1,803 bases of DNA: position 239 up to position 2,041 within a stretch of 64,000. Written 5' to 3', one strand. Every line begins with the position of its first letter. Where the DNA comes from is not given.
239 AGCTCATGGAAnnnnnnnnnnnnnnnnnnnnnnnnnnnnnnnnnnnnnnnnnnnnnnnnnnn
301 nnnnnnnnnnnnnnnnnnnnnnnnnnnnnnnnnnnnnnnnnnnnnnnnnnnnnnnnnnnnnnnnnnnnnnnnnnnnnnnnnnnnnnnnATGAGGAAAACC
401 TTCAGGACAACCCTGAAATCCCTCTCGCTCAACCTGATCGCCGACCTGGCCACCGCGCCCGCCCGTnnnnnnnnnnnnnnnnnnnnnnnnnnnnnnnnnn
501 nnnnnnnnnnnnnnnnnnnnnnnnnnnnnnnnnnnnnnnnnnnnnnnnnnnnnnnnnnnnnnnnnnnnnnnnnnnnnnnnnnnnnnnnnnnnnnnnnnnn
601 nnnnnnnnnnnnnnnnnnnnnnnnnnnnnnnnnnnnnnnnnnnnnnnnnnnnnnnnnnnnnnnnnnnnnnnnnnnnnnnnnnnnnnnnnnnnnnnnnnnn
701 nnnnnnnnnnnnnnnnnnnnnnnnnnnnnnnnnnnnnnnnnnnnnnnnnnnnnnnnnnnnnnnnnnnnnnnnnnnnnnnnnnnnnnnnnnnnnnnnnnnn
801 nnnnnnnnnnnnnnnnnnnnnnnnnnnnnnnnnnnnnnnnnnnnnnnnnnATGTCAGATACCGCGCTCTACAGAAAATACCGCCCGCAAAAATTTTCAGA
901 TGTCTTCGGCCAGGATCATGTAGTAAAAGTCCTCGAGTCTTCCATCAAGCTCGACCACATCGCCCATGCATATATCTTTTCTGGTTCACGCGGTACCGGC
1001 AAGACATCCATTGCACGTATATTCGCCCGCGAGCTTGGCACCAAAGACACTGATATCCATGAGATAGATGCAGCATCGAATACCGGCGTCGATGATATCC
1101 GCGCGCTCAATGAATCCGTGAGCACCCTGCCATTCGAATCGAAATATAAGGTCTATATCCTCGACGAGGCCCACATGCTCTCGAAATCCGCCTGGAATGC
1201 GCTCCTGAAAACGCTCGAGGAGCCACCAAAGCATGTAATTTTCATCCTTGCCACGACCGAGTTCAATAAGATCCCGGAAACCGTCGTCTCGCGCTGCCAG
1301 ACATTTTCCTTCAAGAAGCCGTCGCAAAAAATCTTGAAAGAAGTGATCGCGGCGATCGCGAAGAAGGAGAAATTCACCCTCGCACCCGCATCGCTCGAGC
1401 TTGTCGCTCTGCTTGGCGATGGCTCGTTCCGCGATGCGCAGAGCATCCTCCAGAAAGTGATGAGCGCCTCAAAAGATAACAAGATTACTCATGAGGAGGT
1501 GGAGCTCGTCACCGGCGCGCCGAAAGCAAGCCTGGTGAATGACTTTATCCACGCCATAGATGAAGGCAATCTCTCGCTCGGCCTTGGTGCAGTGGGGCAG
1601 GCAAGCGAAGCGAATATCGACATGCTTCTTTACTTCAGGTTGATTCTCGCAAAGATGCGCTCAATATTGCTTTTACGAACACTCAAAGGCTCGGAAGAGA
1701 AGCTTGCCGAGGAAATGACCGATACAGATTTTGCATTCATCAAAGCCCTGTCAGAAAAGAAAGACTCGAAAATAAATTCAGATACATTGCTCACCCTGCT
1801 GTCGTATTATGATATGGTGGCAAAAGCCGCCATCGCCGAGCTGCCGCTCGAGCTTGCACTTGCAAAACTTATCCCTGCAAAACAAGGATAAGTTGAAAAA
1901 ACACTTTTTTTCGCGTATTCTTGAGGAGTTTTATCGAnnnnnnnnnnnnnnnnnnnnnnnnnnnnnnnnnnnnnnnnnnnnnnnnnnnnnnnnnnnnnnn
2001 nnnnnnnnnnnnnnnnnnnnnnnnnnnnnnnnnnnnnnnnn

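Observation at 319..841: Strong-promoter to terminator unit of ~470 nt with no real ORF directly upstream of dnaX: candidate structured RNA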

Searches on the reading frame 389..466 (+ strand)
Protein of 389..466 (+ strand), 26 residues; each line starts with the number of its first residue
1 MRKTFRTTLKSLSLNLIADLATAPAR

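Call 73: search_protein_families(library=ncbifam, proteins=[window:389-466:+], max_evalue=1)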
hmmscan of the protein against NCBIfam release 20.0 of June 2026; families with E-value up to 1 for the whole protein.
seq(26 aa): 0 families

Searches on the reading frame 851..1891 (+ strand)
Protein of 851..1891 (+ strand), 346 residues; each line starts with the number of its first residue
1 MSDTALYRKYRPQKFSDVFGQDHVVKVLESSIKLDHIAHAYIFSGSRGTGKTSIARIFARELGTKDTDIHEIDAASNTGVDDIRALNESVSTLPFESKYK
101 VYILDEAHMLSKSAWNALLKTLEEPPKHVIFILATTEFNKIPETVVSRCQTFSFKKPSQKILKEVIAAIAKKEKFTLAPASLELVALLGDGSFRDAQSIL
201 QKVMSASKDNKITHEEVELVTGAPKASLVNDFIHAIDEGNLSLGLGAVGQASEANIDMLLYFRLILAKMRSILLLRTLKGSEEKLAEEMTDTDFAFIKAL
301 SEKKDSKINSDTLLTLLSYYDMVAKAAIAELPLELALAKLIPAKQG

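Call 10: find_related_loci(query=window:851-1891:+, collection=genome_contigs, flank=4000)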
Query window:851-1891:+ (346 aa) in genome_contigs; peptide patterns used: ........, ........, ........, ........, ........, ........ (x = any residue, [..] = any of these).
108 stretches matched a pattern; 27 encode a relative of the query (tblastn E <= 1e-3); 27 distinct loci.
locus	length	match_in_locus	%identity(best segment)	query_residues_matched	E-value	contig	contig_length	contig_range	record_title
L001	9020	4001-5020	81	1-340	0e+0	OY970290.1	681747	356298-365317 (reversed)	MAG: uncultured bacterium isolate MFD00082.bin.c.8 genome assembly, chromosome: 1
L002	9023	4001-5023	80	1-341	0e+0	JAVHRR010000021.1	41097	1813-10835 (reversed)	MAG: Candidatus Paceibacterota bacterium isolate WB02no4_35_12 NODE_291_length_41097_cov_7.472345, whole genome shotgun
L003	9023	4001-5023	79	1-341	0e+0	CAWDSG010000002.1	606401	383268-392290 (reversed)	MAG: uncultured bacterium isolate MFD03726.bin.1.60 genome assembly, contig: contig_80216, whole genome shotgun sequence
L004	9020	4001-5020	79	1-340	0e+0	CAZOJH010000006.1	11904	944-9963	MAG TPA_asm: uncultured Candidatus Saccharibacteria bacterium isolate SRP272421_co3_138 genome assembly, contig: NODE_15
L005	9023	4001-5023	77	1-341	0e+0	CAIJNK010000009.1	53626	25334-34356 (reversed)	uncultured bacterium isolate AlinenLipids_bin-6017 genome assembly, contig: bin-6017:09/22, whole genome shotgun sequenc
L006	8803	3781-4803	77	1-341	2e-179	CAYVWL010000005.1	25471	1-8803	MAG TPA_asm: uncultured Candidatus Saccharibacteria bacterium isolate SRP272421_co3_716 genome assembly, contig: NODE_38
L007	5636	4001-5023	77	1-341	2e-179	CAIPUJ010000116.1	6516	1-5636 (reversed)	uncultured bacterium isolate Loclat_bin-14315 genome assembly, contig: bin-14315:116/117, whole genome shotgun sequence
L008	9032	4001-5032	76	1-344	1e-177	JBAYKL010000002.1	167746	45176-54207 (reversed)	MAG: Candidatus Paceibacterota bacterium isolate SO_2016_GW1_79 scaffold00181_OW334_2016, whole genome shotgun sequence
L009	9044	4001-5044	76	1-341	1e-174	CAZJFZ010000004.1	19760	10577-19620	MAG TPA_asm: uncultured Candidatus Saccharibacteria bacterium isolate SRP062349_co1_170 genome assembly, contig: NODE_36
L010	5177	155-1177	75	1-341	3e-175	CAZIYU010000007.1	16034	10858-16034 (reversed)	MAG TPA_asm: uncultured Candidatus Saccharibacteria bacterium isolate SRP178699_co1_16 genome assembly, contig: NODE_462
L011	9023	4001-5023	75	1-341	5e-174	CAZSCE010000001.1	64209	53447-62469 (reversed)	MAG TPA_asm: uncultured Candidatus Saccharibacteria bacterium isolate SRP272421_co1_693 genome assembly, contig: NODE_65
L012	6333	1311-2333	74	1-341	2e-174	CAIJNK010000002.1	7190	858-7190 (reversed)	uncultured bacterium isolate AlinenLipids_bin-6017 genome assembly, contig: bin-6017:02/22, whole genome shotgun sequenc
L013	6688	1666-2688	74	1-341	7e-171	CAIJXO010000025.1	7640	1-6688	uncultured bacterium isolate Loclat_bin-10598 genome assembly, contig: bin-10598:025/119, whole genome shotgun sequence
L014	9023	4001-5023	77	1-341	6e-170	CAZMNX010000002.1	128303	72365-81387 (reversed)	MAG TPA_asm: uncultured Candidatus Saccharibacteria bacterium isolate SRP272421_co2_491 genome assembly, contig: NODE_95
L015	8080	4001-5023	74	1-341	2e-167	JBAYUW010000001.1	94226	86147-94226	MAG: Candidatus Paceibacterota bacterium isolate SO_2016_LW3_45 scaffold00344_LW162_2016, whole genome shotgun sequence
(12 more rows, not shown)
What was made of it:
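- Checked: All homologues align from there (call 10).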

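Call 20: search_protein_families(library=pfam, proteins=[window:851-1891:+], max_evalue=1)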
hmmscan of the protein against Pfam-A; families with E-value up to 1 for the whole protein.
window:851-1891:+ (346 aa): 28 families (the best 25 are shown)
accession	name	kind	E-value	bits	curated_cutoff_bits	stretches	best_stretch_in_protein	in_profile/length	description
PF13177.12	DNA_pol3_delta2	-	4.4e-36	124.7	27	2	68-157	70-160/161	DNA polymerase III, delta subunit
PF00004.35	AAA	-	4.3e-14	53.5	21.2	1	42-152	2-126/131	ATPase family associated with various cellular activities (AAA)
PF05496.18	RuvB_N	-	6.2e-07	29.8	27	1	11-124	2-110/159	Holliday junction DNA helicase RuvB P-loop domain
PF13401.12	AAA_22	-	1.1e-06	29.4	27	2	99-136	85-123/130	AAA domain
PF13173.12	AAA_14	-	1.7e-05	25.2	27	1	40-132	4-94/129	AAA domain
PF22608.2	DNAX_ATPase_lid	-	0.00011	22.3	27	1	166-201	6-41/49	DNA polymerase III clamp loader subunit, ATPase lid domain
PF13604.12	AAA_30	-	0.00014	22.1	27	1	42-132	22-122/191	AAA domain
PF04851.21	ResIII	-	0.0003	21.2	22.5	1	88-124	115-152/164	Type III restriction enzyme, res subunit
PF06144.19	DNA_pol3_delta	-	0.0015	18.9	21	1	55-136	16-101/124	DNA polymerase III, delta subunit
PF06068.19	TIP49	-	0.0019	17.9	23.8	1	27-72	38-83/347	TIP49 P-loop domain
PF13191.12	AAA_16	-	0.0023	18.9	32.6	1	44-65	30-51/167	AAA ATPase domain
PF07728.20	AAA_5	-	0.0024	18.3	22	1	42-124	3-92/139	AAA domain (dynein-related subfamily)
PF12775.13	AAA_7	-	0.0034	17.4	25.8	1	39-85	34-80/181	P-loop containing dynein motor region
PF01078.27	Mg_chelatase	-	0.0068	16.3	20.3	1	15-97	2-80/207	Magnesium chelatase, subunit ChlI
PF20720.3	nSTAND3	-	0.0099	16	27.2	1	39-75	18-54/155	Novel STAND NTPase 3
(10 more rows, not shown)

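Call 23: find_related_loci(query=window:851-1891:+, collection=metagenome_contigs, flank=2500)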
Query window:851-1891:+ (346 aa) in metagenome_contigs; peptide patterns used: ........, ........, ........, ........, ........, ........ (x = any residue, [..] = any of these).
157 stretches matched a pattern; 34 encode a relative of the query (tblastn E <= 1e-3); 34 distinct loci.
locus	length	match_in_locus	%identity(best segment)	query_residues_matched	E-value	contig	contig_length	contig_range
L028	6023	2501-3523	83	1-341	0e+0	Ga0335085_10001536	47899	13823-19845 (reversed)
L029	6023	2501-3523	83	1-341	0e+0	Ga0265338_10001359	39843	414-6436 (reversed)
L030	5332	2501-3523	82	1-341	0e+0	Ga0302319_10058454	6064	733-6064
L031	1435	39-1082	78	1-341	0e+0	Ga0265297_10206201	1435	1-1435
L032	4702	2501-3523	78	1-341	0e+0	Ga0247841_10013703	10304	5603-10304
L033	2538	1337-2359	78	1-341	0e+0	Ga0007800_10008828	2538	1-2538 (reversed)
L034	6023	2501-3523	77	1-341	2e-180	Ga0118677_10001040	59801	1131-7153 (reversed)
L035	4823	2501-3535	76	1-345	0e+0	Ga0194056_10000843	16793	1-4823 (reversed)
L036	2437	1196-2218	77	1-341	0e+0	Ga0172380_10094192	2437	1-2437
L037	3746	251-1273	77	1-341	0e+0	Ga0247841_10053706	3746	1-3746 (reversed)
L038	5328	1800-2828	76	1-343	2e-179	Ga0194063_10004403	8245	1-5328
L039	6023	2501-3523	77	1-341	3e-178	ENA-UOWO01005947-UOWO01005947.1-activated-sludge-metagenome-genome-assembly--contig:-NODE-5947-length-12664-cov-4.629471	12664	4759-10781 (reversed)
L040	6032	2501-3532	76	1-344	5e-178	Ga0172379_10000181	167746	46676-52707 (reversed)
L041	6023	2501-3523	77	1-341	5e-178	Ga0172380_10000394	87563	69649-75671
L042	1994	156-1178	75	1-341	0e+0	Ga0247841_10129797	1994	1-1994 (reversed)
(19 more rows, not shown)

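Call 37: find_homologous_proteins(query=window:851-1891:+, max_evalue=1e-100)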
Query window:851-1891:+ (346 aa): 4521 proteins with E <= 1e-100 among 8000 candidates; the best 120 are listed.
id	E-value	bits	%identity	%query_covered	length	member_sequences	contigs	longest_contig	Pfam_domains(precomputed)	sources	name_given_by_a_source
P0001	5.9e-216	733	100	100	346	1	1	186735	PF00004.36,PF13401.13,PF05496.19,PF13177.13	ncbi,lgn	-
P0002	1.9e-178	610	84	99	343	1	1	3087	PF00004.36,PF13401.13,PF05496.19,PF13177.13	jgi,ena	-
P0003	3.5e-177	606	83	99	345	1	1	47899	PF00004.36,PF13401.13,PF05496.19,PF13177.13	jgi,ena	-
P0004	1.0e-176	604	83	99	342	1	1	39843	PF00004.36,PF13401.13,PF05496.19,PF13177.13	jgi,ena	-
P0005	2.1e-175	600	82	99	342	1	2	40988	PF00004.36,PF13401.13,PF05496.19,PF13177.13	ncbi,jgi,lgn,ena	ncbi:MAG: DNA polymerase III subunit gamma/tau [Candidatus Paceibacterota bacterium]|jgi:DNA polymer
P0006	2.4e-175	600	81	99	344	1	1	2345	PF00004.36,PF13401.13,PF05496.19,PF13177.13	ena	-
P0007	3.3e-175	600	82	99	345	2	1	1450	PF13173.13,PF00004.36,PF13401.13,PF05496.19,PF13177.13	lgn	-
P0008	6.1e-175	599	83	99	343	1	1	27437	PF00004.36,PF13401.13,PF05496.19,PF13177.13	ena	-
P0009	2.9e-174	596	81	98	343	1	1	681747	PF13173.13,PF13604.13,PF00004.36,PF13401.13,PF05496.19,PF13177.13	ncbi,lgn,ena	-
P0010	2.9e-173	593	81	98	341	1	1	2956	PF13173.13,PF00004.36,PF13401.13,PF05496.19,PF13177.13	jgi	jgi:DNA polymerase-3 subunit gamma/tau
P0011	7.5e-173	592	81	100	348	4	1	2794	PF00004.36,PF05496.19,PF13177.13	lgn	-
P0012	1.0e-172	591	80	99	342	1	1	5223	PF00004.36,PF05496.19,PF13177.13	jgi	jgi:DNA polymerase-3 subunit gamma/tau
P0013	1.9e-172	590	81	99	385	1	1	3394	PF00004.36,PF05496.19,PF13177.13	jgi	jgi:DNA polymerase-3 subunit gamma/tau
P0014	2.1e-172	590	80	100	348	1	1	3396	PF00004.36,PF22608.3,PF05496.19,PF13177.13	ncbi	-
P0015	2.7e-172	590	81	99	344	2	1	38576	PF00004.36,PF05496.19,PF13177.13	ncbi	-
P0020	1.2e-171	588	82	99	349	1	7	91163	PF00004.36,PF13401.13,PF05496.19,PF13177.13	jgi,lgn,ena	jgi:DNA polymerase-3 subunit gamma/tau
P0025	1.9e-171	587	81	99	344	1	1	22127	PF00004.36,PF13401.13,PF05496.19,PF13177.13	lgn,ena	-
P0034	1.2e-170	585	81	98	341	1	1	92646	PF00004.36,PF13401.13,PF05496.19,PF13177.13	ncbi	-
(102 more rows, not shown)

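Call 38: find_encoding_contigs(protein=P0002, flank=2000, max_places=1)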
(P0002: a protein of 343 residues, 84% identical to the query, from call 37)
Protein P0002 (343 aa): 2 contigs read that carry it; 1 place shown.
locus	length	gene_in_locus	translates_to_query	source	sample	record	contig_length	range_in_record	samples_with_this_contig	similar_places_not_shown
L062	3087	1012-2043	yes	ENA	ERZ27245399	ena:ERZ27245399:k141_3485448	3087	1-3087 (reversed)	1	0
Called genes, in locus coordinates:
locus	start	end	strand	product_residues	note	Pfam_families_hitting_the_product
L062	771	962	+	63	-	-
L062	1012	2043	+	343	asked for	PF05496:RuvB_N (weak), PF13177:DNA_pol3_delta2 (weak), PF00004:AAA, PF13401:AAA_22 (faint), PF13177:DNA_pol3_delta2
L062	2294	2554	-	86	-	PF02201:SWIB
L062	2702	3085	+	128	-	?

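Call 39: find_encoding_contigs(protein=P0008, flank=2000, max_places=1)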
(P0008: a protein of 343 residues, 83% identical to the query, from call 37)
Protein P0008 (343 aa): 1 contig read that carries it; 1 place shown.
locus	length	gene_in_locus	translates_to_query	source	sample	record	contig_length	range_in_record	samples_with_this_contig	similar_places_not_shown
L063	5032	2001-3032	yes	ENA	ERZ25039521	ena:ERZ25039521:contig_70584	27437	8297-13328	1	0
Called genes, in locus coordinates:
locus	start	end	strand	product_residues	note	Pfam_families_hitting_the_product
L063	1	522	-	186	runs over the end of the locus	PF01327:Pep_deformylase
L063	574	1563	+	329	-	PF01207:Dus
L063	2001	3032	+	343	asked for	PF05496:RuvB_N (weak), PF13177:DNA_pol3_delta2 (weak), PF00004:AAA, PF13401:AAA_22 (faint), PF13177:DNA_pol3_delta2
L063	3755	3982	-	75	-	-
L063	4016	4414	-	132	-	-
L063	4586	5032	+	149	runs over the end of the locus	PF25213:HVO_A0261_N (faint), PF01047:MarR (weak), PF12802:MarR_2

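Call 40: find_encoding_contigs(protein=P0005, flank=2000, max_places=1)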
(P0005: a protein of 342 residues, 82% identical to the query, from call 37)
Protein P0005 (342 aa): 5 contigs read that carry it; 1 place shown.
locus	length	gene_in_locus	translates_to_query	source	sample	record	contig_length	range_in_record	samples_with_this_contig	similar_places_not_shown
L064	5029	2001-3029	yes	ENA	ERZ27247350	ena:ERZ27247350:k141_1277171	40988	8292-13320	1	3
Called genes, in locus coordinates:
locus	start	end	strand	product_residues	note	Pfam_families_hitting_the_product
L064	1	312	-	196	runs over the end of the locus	PF01327:Pep_deformylase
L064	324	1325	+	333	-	PF01207:Dus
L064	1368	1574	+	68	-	-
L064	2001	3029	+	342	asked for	PF05496:RuvB_N (weak), PF13177:DNA_pol3_delta2 (weak), PF00004:AAA, PF13401:AAA_22 (faint), PF13177:DNA_pol3_delta2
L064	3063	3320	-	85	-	PF02201:SWIB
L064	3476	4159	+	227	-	-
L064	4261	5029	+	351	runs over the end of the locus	-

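Call 41: find_encoding_contigs(protein=P0020, flank=2000, max_places=1)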
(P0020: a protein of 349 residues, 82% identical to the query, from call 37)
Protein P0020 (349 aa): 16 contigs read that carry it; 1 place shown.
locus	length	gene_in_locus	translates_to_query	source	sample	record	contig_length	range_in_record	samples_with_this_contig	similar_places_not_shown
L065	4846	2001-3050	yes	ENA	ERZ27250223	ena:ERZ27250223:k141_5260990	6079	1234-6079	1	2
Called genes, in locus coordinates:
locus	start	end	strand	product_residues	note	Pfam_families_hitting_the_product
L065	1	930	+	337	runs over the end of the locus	PF01207:Dus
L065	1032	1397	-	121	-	-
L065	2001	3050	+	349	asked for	PF05496:RuvB_N (weak), PF13177:DNA_pol3_delta2 (weak), PF00004:AAA, PF13401:AAA_22 (faint), PF13177:DNA_pol3_delta2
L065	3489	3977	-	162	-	-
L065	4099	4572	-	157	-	-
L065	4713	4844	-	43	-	?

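Call 48: find_encoding_contigs(protein=P0001, flank=3000, max_places=3)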
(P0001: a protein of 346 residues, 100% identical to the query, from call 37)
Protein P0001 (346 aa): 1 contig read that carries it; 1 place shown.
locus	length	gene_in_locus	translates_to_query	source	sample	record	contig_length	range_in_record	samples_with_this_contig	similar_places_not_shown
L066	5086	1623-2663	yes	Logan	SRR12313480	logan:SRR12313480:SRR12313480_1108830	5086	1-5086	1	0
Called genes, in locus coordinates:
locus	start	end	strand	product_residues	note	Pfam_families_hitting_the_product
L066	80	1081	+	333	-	PF01207:Dus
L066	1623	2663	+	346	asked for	PF05496:RuvB_N (weak), PF13177:DNA_pol3_delta2 (weak), PF00004:AAA, PF13401:AAA_22 (faint), PF13177:DNA_pol3_delta2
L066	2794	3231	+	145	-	PF08818:DUF1801 (weak)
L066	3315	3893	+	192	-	PF01872:RibD_C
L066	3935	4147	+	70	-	-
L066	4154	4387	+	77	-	PF13376:OmdA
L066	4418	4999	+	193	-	PF19335:HMBD, PF07291:MauE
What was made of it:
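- Checked: Gene callers placed no gene here on the independent Logan contig (call 48).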

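Call 62: find_encoding_contigs(protein=P0015, flank=1800, max_places=1)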
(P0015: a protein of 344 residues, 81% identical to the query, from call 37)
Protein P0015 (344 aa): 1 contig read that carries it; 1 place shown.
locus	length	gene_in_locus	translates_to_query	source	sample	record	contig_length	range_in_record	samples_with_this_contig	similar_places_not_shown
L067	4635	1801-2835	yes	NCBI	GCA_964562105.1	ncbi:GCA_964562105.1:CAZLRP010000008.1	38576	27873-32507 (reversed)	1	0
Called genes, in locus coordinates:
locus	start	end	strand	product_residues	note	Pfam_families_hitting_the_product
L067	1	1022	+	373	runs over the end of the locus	PF01207:Dus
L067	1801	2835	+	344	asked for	PF05496:RuvB_N (weak), PF13177:DNA_pol3_delta2, PF00004:AAA, PF13177:DNA_pol3_delta2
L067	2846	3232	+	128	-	-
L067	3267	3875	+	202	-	PF09335:VTT_dom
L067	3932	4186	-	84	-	PF02201:SWIB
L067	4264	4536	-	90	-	-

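Call 63: find_encoding_contigs(protein=P0025, flank=1800, max_places=1)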
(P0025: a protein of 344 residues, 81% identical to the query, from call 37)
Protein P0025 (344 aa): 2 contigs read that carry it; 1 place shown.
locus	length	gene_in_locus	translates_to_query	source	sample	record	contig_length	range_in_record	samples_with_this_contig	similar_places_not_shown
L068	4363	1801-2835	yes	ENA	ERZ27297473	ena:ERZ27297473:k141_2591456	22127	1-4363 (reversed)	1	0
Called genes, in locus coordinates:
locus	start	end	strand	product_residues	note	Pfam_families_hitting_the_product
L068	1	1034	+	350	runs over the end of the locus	PF01207:Dus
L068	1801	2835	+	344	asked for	PF05496:RuvB_N (weak), PF13177:DNA_pol3_delta2 (weak), PF00004:AAA, PF13401:AAA_22 (faint), PF13177:DNA_pol3_delta2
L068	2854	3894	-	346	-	PF01063:Aminotran_4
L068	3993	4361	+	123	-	?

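Call 64: find_encoding_contigs(protein=P0034, flank=1800, max_places=1)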
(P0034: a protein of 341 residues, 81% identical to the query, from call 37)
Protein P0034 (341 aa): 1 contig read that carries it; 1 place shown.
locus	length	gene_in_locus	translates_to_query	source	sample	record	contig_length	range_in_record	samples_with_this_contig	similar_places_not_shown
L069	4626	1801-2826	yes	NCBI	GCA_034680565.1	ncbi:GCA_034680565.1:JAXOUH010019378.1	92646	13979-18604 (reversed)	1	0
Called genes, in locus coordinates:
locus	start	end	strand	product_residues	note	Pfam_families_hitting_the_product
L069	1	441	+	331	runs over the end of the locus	PF01207:Dus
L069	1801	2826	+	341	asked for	PF05496:RuvB_N (weak), PF13177:DNA_pol3_delta2 (weak), PF00004:AAA, PF13401:AAA_22 (faint), PF13177:DNA_pol3_delta2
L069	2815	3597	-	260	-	PF13672:PP2C_2 (weak)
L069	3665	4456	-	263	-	PF01177:Asp_Glu_race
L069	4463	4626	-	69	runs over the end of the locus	-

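Call 65: find_encoding_contigs(protein=P0012, flank=1800, max_places=1)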
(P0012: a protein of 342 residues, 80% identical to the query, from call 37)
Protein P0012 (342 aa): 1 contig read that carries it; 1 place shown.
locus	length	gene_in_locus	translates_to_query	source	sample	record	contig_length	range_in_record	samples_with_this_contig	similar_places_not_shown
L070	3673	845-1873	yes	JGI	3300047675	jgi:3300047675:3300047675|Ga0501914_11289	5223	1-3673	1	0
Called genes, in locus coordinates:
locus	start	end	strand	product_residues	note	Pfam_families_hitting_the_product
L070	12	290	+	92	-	PF01207:Dus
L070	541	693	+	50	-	-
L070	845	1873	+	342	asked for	PF05496:RuvB_N (weak), PF13177:DNA_pol3_delta2 (weak), PF00004:AAA, PF13177:DNA_pol3_delta2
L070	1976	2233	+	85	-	-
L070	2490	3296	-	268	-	PF01263:Aldose_epim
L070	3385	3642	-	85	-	PF02201:SWIB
